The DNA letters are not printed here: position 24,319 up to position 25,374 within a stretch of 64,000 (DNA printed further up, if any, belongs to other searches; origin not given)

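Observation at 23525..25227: Arginase/agmatinase-family hydrolase translationally coupled to a possible YqcI/YcgG (DcsA/GntA-like) haem N-oxygenase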

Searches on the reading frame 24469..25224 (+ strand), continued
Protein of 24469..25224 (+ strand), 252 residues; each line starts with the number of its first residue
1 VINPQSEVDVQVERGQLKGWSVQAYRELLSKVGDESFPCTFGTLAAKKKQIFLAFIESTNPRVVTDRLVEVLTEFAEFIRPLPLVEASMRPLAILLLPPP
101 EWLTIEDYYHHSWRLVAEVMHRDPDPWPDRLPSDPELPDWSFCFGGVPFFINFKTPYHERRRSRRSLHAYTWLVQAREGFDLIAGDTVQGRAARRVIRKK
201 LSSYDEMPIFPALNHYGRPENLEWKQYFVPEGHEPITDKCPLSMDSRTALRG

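Call 72: find_encoding_contigs(protein=P0003, flank=6000, max_places=2)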
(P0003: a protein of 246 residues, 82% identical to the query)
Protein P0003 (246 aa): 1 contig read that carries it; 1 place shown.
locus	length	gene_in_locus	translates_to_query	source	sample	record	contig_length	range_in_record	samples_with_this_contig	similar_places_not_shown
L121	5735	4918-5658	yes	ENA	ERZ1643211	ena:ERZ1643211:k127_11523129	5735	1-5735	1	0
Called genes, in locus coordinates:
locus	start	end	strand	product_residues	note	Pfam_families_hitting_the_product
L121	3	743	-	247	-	?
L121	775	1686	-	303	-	PF01063:Aminotran_4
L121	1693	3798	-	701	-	PF20254:DMFA2_C, PF17957:Big_7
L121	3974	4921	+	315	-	PF00491:Arginase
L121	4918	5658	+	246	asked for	PF08892:YqcI_YcgG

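Call 76: get_annotated_region(hit=H12, flank=8000)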
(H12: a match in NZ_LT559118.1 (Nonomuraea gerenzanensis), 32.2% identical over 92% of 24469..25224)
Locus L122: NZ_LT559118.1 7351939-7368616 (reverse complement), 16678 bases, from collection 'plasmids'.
description: Nonomuraea gerenzanensis isolate nono1 plasmid I, complete sequence
organism: Nonomuraea gerenzanensis (NCBI taxid 93944)
taxonomy: Bacteria; Actinomycetota; Actinomycetes; Streptosporangiales; Streptosporangiaceae; Nonomuraea; Nonomuraea gerenzanensis
host: -; source: -; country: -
typing (MOB-suite, as given by PLSDB): non-mobilizable
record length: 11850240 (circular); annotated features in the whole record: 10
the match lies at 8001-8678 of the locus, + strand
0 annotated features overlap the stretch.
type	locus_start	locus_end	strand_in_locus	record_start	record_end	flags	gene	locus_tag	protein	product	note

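Call 77: get_annotated_region(hit=H14, flank=8000)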
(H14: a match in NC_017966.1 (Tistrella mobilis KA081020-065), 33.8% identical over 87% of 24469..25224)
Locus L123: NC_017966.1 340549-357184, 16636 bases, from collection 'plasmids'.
description: Tistrella mobilis KA081020-065 plasmid pTM2, complete sequence
organism: Tistrella mobilis KA081020-065 (NCBI taxid 1110502)
taxonomy: Bacteria; Pseudomonadota; Alphaproteobacteria; Geminicoccales; Geminicoccaceae; Tistrella; Tistrella mobilis; Tistrella mobilis KA081020-065
host: -; source: -; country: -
typing (MOB-suite, as given by PLSDB): non-mobilizable
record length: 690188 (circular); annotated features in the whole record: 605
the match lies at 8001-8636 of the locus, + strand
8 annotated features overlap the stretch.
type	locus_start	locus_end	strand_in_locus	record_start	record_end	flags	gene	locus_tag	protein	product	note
CDS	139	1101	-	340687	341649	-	-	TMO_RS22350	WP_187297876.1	DUF1338 domain-containing protein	-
CDS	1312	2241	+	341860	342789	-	gcvA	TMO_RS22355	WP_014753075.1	transcriptional regulator GcvA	GO:0006355 - regulation of DNA-templated transcription [Evidence IEA]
CDS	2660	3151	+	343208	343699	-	-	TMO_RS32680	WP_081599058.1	sporulation protein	-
CDS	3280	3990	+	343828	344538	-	-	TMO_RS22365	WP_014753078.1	3-oxoacid CoA-transferase subunit A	-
CDS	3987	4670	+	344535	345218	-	-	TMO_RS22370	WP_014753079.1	3-oxoacid CoA-transferase subunit B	-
CDS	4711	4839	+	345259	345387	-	-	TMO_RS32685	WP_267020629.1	hypothetical protein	-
CDS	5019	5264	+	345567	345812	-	-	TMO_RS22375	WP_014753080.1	MbtH family NRPS accessory protein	-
CDS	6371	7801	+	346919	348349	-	-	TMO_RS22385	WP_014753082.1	hypothetical protein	-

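Call 78: get_annotated_region(hit=H16, flank=6000)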
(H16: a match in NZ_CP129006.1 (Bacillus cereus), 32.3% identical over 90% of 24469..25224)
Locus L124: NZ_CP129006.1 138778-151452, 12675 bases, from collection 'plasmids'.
description: Bacillus cereus strain lycx plasmid unnamed, complete sequence
organism: Bacillus cereus (NCBI taxid 1396)
taxonomy: Bacteria; Bacillota; Bacilli; Bacillales; Bacillaceae; Bacillus; Bacillus cereus
host: -; source: cattle,Isolated from the spleen of sudden death cattle; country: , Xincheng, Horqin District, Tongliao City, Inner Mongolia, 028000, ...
typing (MOB-suite, as given by PLSDB): non-mobilizable; replicon rep_cluster_125,rep_cluster_459; mating-pair formation MPF_T
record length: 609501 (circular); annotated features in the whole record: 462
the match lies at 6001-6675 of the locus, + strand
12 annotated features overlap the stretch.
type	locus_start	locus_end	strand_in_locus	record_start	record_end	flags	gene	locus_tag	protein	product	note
CDS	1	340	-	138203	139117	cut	-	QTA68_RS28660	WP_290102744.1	acetamidase/formamidase family protein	-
CDS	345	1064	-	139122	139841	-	-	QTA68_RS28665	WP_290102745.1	phosphoribosylaminoimidazolesuccinocarboxamide synthase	GO:0006164 - purine nucleotide biosynthetic process [Evidence IEA]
CDS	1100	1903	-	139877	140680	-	-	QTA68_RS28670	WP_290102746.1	Cof-type HAD-IIB family hydrolase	-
CDS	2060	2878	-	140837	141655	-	modA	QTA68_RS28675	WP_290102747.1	molybdate ABC transporter substrate-binding protein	GO:0015689 - molybdate ion transport [Evidence IEA]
CDS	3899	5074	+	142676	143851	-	-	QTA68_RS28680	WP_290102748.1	MFS transporter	-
CDS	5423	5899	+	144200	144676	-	-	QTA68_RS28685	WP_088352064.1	YbaK/EbsC family protein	-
CDS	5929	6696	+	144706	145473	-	-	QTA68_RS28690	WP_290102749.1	YqcI/YcgG family protein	-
CDS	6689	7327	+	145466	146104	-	-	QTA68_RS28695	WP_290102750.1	LysE family transporter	GO:0006865 - amino acid transport [Evidence IEA]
CDS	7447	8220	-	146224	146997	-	-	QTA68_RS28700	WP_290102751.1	HAD-IIB family hydrolase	GO:0008152 - metabolic process [Evidence IEA]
CDS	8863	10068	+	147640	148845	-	-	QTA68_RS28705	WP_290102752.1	cytochrome P450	-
CDS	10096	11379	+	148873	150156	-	-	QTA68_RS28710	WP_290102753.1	NCS2 family permease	-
CDS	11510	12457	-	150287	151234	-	-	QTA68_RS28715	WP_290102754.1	helix-turn-helix transcriptional regulator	-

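Call 79: get_annotated_region(hit=H30, flank=6000)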
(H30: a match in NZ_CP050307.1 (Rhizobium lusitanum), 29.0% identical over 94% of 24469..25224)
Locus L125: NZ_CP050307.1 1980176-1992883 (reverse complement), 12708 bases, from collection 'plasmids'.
description: Rhizobium lusitanum strain 629 plasmid p_1, complete sequence
organism: Rhizobium lusitanum (NCBI taxid 293958)
taxonomy: Bacteria; Pseudomonadota; Alphaproteobacteria; Hyphomicrobiales; Rhizobiaceae; Rhizobium; Rhizobium lusitanum
host: -; source: Oxytropis pumilio,cell culture,root nodule; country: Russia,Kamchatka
typing (MOB-suite, as given by PLSDB): non-mobilizable
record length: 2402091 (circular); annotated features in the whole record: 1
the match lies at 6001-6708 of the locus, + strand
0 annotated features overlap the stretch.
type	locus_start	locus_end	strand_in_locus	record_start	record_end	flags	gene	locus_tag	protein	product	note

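Call 80: get_annotated_region(hit=H1, flank=6000)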
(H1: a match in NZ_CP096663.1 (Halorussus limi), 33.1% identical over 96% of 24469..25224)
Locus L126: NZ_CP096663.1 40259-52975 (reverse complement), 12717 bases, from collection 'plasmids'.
description: Halorussus limi strain XZYJT49 plasmid unnamed4, complete sequence
organism: Halorussus limi (NCBI taxid 2938695)
taxonomy: Archaea; Euryarchaeota; Halobacteria; Halobacteriales; Haladaptataceae; Halorussus; Halorussus limi
host: -; source: cell culture,saline soil; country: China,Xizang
typing (MOB-suite, as given by PLSDB): non-mobilizable; mating-pair formation MPF_T
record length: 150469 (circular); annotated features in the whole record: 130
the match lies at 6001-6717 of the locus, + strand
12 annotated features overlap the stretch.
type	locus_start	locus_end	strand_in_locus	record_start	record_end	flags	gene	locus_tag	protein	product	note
CDS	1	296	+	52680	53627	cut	-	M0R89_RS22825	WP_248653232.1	hypothetical protein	-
CDS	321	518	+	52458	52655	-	-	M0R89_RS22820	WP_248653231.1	hypothetical protein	-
CDS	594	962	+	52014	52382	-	-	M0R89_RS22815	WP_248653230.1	hypothetical protein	-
CDS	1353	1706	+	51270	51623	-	-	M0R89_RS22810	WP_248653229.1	hypothetical protein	-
CDS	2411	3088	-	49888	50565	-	-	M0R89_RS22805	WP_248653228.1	IS6 family transposase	-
CDS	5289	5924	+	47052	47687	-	-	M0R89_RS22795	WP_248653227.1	urea carboxylase-associated family protein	-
CDS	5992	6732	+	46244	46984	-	-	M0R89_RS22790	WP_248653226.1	YqcI/YcgG family protein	-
CDS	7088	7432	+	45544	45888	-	-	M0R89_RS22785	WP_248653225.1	winged helix-turn-helix domain-containing protein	-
CDS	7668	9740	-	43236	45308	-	-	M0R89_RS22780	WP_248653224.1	hypothetical protein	-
CDS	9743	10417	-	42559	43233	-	-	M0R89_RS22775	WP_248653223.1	hypothetical protein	-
CDS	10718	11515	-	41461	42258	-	-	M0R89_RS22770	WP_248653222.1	hypothetical protein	-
CDS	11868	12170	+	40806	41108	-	-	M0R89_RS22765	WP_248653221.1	hypothetical protein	-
